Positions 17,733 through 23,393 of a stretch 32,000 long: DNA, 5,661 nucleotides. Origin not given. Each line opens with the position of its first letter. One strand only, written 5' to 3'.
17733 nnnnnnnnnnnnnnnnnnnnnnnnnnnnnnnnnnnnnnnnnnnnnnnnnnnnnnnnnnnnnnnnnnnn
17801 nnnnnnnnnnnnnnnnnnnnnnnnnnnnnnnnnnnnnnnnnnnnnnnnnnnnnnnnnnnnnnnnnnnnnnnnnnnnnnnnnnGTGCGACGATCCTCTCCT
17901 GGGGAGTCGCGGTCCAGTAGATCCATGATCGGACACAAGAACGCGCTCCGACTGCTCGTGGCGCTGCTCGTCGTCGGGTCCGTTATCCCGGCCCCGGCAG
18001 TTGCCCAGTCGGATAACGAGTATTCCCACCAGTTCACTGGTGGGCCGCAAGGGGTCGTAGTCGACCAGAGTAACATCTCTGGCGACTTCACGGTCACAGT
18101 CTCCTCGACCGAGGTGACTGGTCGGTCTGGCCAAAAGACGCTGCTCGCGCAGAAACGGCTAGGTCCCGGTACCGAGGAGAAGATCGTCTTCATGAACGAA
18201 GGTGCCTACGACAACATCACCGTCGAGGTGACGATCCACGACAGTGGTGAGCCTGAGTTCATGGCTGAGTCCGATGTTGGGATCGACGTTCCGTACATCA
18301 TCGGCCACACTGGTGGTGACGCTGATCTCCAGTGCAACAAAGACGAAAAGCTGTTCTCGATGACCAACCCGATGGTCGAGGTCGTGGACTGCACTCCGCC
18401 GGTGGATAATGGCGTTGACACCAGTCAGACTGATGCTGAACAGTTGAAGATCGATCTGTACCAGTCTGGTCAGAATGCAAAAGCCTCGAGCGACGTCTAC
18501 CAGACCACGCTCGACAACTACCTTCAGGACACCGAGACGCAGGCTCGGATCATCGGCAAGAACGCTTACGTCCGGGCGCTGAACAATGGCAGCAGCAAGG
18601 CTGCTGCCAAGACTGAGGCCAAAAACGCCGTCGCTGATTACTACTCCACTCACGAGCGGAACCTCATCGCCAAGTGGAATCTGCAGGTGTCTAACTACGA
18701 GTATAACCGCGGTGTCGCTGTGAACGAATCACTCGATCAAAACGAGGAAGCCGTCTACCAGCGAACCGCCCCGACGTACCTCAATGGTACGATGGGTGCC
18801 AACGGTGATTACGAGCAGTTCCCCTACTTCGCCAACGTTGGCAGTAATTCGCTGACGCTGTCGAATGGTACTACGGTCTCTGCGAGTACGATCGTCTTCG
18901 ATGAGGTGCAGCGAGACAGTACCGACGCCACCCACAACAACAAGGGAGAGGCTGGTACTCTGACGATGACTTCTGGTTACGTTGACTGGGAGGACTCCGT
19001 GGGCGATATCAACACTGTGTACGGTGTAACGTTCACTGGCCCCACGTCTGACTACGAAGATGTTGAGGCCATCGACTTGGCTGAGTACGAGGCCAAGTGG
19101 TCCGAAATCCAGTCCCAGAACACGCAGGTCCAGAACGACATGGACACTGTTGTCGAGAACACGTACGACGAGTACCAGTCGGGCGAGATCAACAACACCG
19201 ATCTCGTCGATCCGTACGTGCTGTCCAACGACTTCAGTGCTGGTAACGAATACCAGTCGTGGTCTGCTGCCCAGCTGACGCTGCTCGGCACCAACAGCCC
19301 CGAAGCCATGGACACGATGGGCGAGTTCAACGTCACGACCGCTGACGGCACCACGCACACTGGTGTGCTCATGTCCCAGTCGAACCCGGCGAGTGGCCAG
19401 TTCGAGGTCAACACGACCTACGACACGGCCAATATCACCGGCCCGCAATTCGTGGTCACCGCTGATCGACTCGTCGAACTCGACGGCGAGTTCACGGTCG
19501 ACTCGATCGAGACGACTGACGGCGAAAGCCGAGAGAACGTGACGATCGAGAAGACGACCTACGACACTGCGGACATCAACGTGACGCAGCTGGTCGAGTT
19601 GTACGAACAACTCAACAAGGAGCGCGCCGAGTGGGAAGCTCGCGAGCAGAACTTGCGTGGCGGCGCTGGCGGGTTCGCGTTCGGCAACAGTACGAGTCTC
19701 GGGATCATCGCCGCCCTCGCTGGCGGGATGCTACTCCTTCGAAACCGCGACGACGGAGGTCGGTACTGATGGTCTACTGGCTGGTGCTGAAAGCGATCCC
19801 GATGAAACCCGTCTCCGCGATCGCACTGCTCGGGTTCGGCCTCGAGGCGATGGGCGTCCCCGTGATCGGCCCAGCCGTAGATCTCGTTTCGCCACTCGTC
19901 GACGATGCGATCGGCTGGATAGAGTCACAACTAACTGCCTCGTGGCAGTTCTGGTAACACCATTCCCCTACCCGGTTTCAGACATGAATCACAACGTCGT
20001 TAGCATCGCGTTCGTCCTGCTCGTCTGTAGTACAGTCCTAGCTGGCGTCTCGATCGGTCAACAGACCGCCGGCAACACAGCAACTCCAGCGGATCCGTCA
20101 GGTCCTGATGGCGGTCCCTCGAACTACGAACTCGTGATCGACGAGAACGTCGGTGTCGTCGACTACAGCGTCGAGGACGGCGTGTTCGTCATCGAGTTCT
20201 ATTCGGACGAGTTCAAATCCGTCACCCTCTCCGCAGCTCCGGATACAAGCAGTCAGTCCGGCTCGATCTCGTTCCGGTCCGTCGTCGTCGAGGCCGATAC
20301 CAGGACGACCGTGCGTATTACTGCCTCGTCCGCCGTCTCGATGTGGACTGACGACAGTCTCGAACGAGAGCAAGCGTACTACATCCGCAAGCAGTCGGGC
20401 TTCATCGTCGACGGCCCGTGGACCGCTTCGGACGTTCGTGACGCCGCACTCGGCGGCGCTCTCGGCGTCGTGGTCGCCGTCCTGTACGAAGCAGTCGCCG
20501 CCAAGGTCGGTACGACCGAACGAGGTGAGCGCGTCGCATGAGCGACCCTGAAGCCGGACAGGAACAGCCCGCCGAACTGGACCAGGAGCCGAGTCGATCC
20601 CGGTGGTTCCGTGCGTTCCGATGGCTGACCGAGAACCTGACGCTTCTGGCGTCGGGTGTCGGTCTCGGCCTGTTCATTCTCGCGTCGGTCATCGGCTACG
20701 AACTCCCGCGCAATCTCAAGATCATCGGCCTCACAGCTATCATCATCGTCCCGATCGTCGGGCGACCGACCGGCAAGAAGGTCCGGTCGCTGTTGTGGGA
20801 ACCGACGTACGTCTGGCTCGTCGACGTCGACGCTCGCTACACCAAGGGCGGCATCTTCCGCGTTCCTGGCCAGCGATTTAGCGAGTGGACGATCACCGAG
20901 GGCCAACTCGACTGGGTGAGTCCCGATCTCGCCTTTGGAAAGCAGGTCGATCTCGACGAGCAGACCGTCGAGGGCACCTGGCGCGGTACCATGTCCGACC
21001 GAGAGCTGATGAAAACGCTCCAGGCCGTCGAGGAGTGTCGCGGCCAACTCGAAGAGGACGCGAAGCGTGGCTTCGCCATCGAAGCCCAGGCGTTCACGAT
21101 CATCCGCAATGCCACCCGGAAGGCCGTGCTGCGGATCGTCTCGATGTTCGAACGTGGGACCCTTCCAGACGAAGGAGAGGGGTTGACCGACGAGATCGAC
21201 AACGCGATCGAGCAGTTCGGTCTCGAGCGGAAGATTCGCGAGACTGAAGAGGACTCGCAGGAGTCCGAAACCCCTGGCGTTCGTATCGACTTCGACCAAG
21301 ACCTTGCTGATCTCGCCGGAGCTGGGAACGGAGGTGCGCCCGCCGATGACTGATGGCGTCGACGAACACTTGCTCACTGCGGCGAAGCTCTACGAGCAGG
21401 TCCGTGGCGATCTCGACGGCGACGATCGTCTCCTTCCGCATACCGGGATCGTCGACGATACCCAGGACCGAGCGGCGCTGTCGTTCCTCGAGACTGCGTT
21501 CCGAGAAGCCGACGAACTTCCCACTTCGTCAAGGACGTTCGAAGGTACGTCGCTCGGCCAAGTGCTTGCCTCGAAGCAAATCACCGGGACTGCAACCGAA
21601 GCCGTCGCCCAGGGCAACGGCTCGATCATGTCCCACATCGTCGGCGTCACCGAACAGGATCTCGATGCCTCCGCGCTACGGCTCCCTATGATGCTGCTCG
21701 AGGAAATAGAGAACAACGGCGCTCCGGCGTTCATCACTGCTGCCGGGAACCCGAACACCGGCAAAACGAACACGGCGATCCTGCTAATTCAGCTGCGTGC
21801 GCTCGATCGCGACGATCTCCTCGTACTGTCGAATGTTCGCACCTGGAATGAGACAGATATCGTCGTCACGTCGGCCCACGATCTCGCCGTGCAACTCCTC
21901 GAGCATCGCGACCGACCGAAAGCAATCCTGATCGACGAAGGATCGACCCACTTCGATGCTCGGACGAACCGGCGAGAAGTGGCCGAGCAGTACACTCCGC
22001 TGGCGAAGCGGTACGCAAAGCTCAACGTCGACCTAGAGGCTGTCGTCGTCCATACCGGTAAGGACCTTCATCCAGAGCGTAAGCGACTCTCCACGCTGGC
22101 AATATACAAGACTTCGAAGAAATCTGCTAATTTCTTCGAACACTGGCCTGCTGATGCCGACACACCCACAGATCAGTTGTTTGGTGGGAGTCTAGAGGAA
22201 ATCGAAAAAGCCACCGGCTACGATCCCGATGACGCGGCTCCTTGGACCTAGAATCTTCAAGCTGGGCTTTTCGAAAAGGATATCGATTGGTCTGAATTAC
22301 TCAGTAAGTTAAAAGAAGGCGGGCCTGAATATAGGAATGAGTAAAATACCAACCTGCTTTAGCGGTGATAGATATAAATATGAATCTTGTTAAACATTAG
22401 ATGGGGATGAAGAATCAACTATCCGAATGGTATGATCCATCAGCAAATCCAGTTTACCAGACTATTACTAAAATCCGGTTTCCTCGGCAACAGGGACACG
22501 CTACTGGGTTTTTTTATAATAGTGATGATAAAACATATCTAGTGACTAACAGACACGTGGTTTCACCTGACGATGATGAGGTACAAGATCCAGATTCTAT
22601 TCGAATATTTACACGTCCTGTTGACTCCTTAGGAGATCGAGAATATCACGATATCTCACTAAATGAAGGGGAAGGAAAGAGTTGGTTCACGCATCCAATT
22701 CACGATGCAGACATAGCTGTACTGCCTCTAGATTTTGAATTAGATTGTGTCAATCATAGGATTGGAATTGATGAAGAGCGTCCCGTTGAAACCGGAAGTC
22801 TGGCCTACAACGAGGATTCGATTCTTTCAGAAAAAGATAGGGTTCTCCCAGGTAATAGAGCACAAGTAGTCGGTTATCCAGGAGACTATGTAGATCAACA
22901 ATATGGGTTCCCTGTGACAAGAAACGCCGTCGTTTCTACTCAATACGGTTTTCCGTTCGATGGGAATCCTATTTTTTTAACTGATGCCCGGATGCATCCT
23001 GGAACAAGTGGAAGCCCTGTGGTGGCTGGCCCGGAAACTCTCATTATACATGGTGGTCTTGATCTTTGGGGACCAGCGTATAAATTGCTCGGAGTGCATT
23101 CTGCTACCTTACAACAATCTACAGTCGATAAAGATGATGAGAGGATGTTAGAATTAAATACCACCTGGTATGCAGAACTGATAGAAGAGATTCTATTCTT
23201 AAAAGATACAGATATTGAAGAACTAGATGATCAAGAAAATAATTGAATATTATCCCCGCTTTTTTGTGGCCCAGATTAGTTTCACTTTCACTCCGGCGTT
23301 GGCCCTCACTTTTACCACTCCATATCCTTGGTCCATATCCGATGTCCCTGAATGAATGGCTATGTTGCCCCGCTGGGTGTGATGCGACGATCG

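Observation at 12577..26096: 13.5-kb pleolipovirus-like provirus integrated into an intron-containing tRNA-Arg(UCU) gene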

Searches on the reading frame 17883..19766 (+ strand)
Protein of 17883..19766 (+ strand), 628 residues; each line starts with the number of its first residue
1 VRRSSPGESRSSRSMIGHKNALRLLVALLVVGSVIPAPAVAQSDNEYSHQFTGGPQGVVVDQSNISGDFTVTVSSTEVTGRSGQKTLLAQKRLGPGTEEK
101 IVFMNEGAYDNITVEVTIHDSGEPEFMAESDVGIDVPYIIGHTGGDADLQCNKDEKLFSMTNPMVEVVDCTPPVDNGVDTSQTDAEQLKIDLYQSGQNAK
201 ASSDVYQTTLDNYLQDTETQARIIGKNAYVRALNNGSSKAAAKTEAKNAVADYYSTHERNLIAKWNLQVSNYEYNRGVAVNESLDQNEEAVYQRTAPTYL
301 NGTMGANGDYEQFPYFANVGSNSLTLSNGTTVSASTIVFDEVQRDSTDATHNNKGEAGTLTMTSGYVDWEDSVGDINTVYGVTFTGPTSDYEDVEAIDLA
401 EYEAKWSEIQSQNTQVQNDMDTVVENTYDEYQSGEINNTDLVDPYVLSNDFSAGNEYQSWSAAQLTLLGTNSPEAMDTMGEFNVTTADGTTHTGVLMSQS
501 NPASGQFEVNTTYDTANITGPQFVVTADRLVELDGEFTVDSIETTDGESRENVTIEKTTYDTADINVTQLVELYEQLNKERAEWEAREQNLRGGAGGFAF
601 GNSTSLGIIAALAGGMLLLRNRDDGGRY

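Call 10: search_protein_families(library=pfam, max_evalue=0.01, proteins=[window:17883-19766:+])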
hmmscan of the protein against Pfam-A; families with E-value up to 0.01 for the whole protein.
window:17883-19766:+ (628 aa): 0 families

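Call 12: search_protein_families(library=phrogs, max_evalue=0.01, proteins=[window:17883-19766:+])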
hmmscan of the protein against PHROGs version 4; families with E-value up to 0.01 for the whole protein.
window:17883-19766:+ (628 aa): 2 families
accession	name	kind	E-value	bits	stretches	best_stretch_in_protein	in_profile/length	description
phrog_2231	-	unknown function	2.9e-181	605.3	1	15-619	1-638/674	-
phrog_24543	-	unknown function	1.6e-113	379.4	1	377-628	11-261/261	-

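Call 14: search_dna_similar(collection=phages, mode=protein, query=window:17883-19766:+, max_evalue=0.001, max_rows=30)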
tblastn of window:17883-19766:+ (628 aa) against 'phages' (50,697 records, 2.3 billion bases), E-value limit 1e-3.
Records with a match: 30; places in all: 30; records where one place covers at least 80% of the query: 5.
Best place of each record, by identity: <60% 30.
By first word of the organism name: Haloarcula 11; Halorubrum 11; His2 2; Halogeometricum 2; Haloferax 2; Archaeoglobus 1; Geoglobus 1.
By host as written in the record: Haloarcula hispanica 8; Halorubrum sp. PV6 2; Halogeometricum sp. CG-9 2; Haloarcula hispanica DSM 4426 2; Halorubrum sp. LR1-23 2; Halorubrum sp. LR2-17 2; Halorubrum sp. SS5-4 2; Halorubrum sp. LR2-12 2; and 7 more.
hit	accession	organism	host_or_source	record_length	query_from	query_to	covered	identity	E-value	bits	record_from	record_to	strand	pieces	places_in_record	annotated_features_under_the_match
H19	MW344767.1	Haloarcula virus Harhisp1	Haloarcula hispanica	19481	32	595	90%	44.7%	1e-120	400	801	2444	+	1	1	spk: spike protein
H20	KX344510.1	Haloarcula hispanica pleomorphic virus 3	Haloarcula hispanica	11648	38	595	89%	43.2%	3e-111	373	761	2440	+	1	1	VP3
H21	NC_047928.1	Haloarcula hispanica pleomorphic virus 3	Haloarcula hispanica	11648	38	595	89%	43.2%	3e-111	373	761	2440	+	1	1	VP3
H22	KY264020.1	Haloarcula hispanica pleomorphic virus 4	Haloarcula hispanica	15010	38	595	89%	43.2%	3e-111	373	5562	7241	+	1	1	VP11 protein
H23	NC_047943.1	Haloarcula hispanica pleomorphic virus 4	Haloarcula hispanica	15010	38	595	89%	43.2%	3e-111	373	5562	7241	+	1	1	VP11 protein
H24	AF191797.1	His2 virus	-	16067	179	588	65%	34.5%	7e-54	205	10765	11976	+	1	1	VP1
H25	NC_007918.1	His2 virus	Haloarcula hispanica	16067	179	588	65%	34.5%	7e-54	205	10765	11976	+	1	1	VP1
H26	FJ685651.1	Halorubrum pleomorphic virus 1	Halorubrum sp. PV6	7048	150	605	73%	29.1%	1e-31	137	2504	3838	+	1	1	VP4 precursor | VP4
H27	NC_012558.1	Halorubrum pleomorphic virus 1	Halorubrum sp. PV6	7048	150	605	73%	29.1%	1e-31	137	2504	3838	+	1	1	VP4 precursor | VP4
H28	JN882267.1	Halogeometricum pleomorphic virus 1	Halogeometricum sp. CG-9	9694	189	601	66%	30.3%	3e-17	92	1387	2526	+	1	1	4: VP4 precursor | 4: unknown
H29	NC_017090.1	Halogeometricum pleomorphic virus 1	Halogeometricum sp. CG-9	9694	189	601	66%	30.3%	3e-17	92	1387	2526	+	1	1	4: VP4 precursor | 4: hypothetical protein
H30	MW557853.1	Haloarcula virus Hardyhisp2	Haloarcula hispanica DSM 4426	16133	184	587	64%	30.0%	1e-27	125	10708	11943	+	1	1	VP1 spike protein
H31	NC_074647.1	Haloarcula virus Hardyhisp2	Haloarcula hispanica DSM 4426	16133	184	587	64%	30.0%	1e-27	125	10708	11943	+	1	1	VP1 spike protein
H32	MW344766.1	Haloferax virus Halfgib1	Haloferax gibbonsii Ma2.38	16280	191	597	65%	27.2%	1e-13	81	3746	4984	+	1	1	spk: spike protein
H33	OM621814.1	Haloferax volcanii pleomorphic virus 1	Haloferax volcanii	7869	183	585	64%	24.6%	1e-7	61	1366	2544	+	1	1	HFPV-1_4: spike protein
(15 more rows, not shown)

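Call 83: search_solved_structures(query=window:17925-19766:+, max_evalue=0.01)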
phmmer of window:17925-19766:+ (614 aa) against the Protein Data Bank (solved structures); distinct sequences matched with E-value up to 0.01: 3.
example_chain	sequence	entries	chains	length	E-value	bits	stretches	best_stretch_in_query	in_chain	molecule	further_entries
6qgi_A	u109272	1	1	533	1.9e-10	43.6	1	170-547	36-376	VP5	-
6j7v_A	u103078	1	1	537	3.6e-07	32.7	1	377-556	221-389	VP5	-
6qgl_A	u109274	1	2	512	3.9e-06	29.3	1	378-556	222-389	VP5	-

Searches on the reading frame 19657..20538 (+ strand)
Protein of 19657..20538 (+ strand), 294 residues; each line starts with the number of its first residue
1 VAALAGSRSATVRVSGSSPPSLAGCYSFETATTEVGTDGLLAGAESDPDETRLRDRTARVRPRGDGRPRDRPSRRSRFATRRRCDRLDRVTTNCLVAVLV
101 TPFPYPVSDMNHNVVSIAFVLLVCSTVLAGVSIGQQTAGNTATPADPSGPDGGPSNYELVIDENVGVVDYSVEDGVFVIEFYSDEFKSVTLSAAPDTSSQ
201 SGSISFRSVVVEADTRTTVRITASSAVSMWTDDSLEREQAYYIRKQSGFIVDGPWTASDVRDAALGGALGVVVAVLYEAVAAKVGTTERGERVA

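Call 10: search_protein_families(library=pfam, max_evalue=0.01, proteins=[window:19657-20538:+])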
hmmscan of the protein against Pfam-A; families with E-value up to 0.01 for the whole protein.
window:19657-20538:+ (294 aa): 0 families

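Call 12: search_protein_families(library=phrogs, max_evalue=0.01, proteins=[window:19657-20538:+])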
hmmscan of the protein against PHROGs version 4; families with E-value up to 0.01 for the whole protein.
window:19657-20538:+ (294 aa): 2 families
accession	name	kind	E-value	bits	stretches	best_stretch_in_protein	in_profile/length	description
phrog_1938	-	unknown function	3.2e-34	119.4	1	110-293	1-188/190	-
phrog_30296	-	unknown function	2.6e-07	31.6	1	160-294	96-230/230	-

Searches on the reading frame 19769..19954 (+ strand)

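Call 58: search_protein_families(library=phrogs, max_evalue=0.01, proteins=[window:19769-19954:+])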
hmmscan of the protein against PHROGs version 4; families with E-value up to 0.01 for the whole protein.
window:19769-19954:+ (62 aa): 1 family
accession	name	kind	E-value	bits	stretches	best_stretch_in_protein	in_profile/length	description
phrog_15969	-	unknown function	6.2e-27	94.3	1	1-52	1-53/53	-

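Call 59: search_protein_families(library=pfam, max_evalue=0.05, proteins=[window:19769-19954:+])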
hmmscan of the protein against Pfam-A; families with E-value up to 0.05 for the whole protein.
window:19769-19954:+ (62 aa): 0 families

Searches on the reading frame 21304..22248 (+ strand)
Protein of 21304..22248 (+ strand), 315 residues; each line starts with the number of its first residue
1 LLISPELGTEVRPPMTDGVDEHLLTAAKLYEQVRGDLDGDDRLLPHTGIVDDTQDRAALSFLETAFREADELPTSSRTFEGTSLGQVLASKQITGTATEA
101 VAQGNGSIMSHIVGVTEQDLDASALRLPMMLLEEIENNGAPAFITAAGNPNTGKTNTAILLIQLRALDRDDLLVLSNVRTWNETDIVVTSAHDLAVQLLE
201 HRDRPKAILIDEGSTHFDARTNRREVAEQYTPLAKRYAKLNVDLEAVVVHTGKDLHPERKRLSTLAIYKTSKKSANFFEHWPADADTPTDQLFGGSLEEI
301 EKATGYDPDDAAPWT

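Call 10: search_protein_families(library=pfam, max_evalue=0.01, proteins=[window:21304-22248:+])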
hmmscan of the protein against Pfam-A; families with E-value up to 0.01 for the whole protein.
window:21304-22248:+ (315 aa): 0 families

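Call 12: search_protein_families(library=phrogs, max_evalue=0.01, proteins=[window:21304-22248:+])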
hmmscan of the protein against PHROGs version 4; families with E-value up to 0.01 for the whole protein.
window:21304-22248:+ (315 aa): 1 family
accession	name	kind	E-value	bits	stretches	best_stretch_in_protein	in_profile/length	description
phrog_1979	-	unknown function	7.8e-102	342.3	1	19-314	4-303/380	-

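Call 13: search_dna_similar(collection=phages, mode=protein, query=window:21304-22248:+, max_evalue=0.001, max_rows=30)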
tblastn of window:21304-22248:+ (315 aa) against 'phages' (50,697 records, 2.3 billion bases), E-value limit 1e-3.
Records with a match: 18; places in all: 18; records where one place covers at least 80% of the query: 14.
Best place of each record, by identity: <60% 18.
By first word of the organism name: Halorubrum 9; Haloarcula 6; His2 2; Haloferax 1.
By host as written in the record: Haloarcula hispanica 3; Haloarcula hispanica ATCC 33960 2; Halorubrum sp. PV6 2; Halorubrum sp. SS5-4 2; Halorubrum sp. SS7-4 2; Halorubrum sp. SP3-3 2; Haloarcula hispanica DSM 4426 2; Haloferax gibbonsii Ma2.38 1; and 2 more.
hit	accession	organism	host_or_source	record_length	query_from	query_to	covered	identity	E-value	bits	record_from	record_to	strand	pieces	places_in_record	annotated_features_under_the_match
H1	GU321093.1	Haloarcula hispanica pleomorphic virus 1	Haloarcula hispanica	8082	14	314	96%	57.4%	3e-92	305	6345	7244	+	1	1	ORF7 | ORF8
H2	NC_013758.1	Haloarcula hispanica pleomorphic virus 1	Haloarcula hispanica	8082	14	314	96%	57.4%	3e-92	305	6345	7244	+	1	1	unkown (x2)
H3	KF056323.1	Haloarcula hispanica pleomorphic virus 2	Haloarcula hispanica ATCC 33960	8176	15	315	96%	57.0%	4e-92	305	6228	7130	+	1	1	gp7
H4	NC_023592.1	Haloarcula hispanica pleomorphic virus 2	Haloarcula hispanica ATCC 33960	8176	15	315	96%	57.0%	4e-92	305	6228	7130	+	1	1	gp7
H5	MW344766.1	Haloferax virus Halfgib1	Haloferax gibbonsii Ma2.38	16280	20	314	94%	56.2%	2e-79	268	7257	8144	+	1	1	hypothetical protein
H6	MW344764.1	Halorubrum virus Humcor2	Halorubrum coriense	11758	20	314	94%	55.4%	1e-83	280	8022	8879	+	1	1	putative ATPase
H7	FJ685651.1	Halorubrum pleomorphic virus 1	Halorubrum sp. PV6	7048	11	314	97%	51.5%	3e-82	276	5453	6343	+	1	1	VP8 | ORF7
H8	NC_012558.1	Halorubrum pleomorphic virus 1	Halorubrum sp. PV6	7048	11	314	97%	51.5%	3e-82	276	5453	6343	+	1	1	VP8 | hypothetical protein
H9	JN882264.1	Halorubrum pleomorphic virus 2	Halorubrum sp. SS5-4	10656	8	315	98%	42.8%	1e-50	185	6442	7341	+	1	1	ORF8: ORF8 | ORF7: ORF7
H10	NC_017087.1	Halorubrum pleomorphic virus 2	Halorubrum sp. SS5-4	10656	8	315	98%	42.8%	1e-50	185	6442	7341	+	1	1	ORF8: ORF8 | ORF7: ORF7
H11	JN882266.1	Halorubrum pleomorphic virus 6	Halorubrum sp. SS7-4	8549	8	315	98%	42.8%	2e-50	184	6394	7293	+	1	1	ORF8: ORF8 | ORF7: ORF7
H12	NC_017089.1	Halorubrum pleomorphic virus 6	Halorubrum sp. SS7-4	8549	8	315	98%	42.8%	2e-50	184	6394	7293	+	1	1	ORF8: ORF8 | ORF7: ORF7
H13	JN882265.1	Halorubrum pleomorphic virus 3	Halorubrum sp. SP3-3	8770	13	275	83%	26.7%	8e-5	50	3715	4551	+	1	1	ORF5: ORF5 | ORF4: ORF4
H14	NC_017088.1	Halorubrum pleomorphic virus 3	Halorubrum sp. SP3-3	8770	13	275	83%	26.7%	8e-5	50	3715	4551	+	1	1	ORF5: ORF5 | ORF4: ORF4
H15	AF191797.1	His2 virus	-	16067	45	278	74%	26.7%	6e-13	75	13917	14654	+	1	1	hypothetical protein | CDD 25315; Region: AAA ATPase domain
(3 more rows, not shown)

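Call 59: search_protein_families(library=pfam, max_evalue=0.05, proteins=[window:21346-22248:+])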
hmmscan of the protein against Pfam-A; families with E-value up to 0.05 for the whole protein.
window:21346-22248:+ (301 aa): 0 families

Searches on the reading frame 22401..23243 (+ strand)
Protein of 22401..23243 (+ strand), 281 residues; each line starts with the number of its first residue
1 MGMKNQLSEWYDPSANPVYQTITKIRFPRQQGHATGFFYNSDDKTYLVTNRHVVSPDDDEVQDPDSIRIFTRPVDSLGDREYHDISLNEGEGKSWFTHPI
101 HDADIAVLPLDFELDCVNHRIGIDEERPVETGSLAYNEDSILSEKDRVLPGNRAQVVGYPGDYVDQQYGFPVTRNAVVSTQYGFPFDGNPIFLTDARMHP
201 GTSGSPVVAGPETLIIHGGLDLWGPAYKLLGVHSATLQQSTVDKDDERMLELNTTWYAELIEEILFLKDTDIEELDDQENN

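Call 11: search_protein_families(library=pfam, max_evalue=0.01, proteins=[window:22401-23243:+])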
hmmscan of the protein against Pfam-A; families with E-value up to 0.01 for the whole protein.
window:22401-23243:+ (281 aa): 1 family
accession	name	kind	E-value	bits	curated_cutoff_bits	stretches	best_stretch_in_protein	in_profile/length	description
PF13365.12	Trypsin_2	-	1.3e-13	52.4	27.6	1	34-208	1-135/144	Trypsin-like peptidase domain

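Call 30: search_protein_families(library=padloc, max_evalue=0.01, proteins=[window:22401-23243:+])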
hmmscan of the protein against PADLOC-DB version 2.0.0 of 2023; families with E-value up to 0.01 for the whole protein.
window:22401-23243:+ (281 aa): 4 families
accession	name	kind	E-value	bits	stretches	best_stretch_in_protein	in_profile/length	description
PDLC05022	PDC-S45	-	1.1e-25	88.2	1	21-241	23-242/293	-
PDLC03855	LmuA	-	2e-05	22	1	24-118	13-88/425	-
PDLC02959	RT-Protease_XI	-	2.9e-05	21.2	1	28-210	346-478/510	single gene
PDLC02960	RT-Protease_XI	-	6.7e-05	20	1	23-209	339-474/506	single gene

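Call 58: search_protein_families(library=phrogs, max_evalue=0.01, proteins=[window:22401-23243:+])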
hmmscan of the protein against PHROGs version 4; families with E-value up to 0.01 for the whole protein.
window:22401-23243:+ (281 aa): 1 family
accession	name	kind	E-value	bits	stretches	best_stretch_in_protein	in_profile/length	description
phrog_7688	-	unknown function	1e-81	275.2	1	14-281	3-288/288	-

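Call 107: search_dna_similar(collection=phages, mode=protein, query=window:22401-23243:+, max_evalue=0.00001, max_rows=12)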
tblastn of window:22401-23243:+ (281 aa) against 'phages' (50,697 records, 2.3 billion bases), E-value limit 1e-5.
Records with a match: 2; places in all: 2; records where one place covers at least 80% of the query: 0.
Best place of each record, by identity: <60% 2.
By first word of the organism name: Shigella 2.
By host as written in the record: - 2.
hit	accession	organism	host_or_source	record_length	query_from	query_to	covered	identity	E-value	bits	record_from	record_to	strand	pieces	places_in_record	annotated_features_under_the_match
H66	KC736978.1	Shigella phage SfII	Shigella flexneri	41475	65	264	71%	27.6%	3e-7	57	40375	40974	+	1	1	hypothetical protein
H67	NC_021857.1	Shigella phage SfII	Shigella flexneri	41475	65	264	71%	27.6%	3e-7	57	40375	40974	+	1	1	hypothetical protein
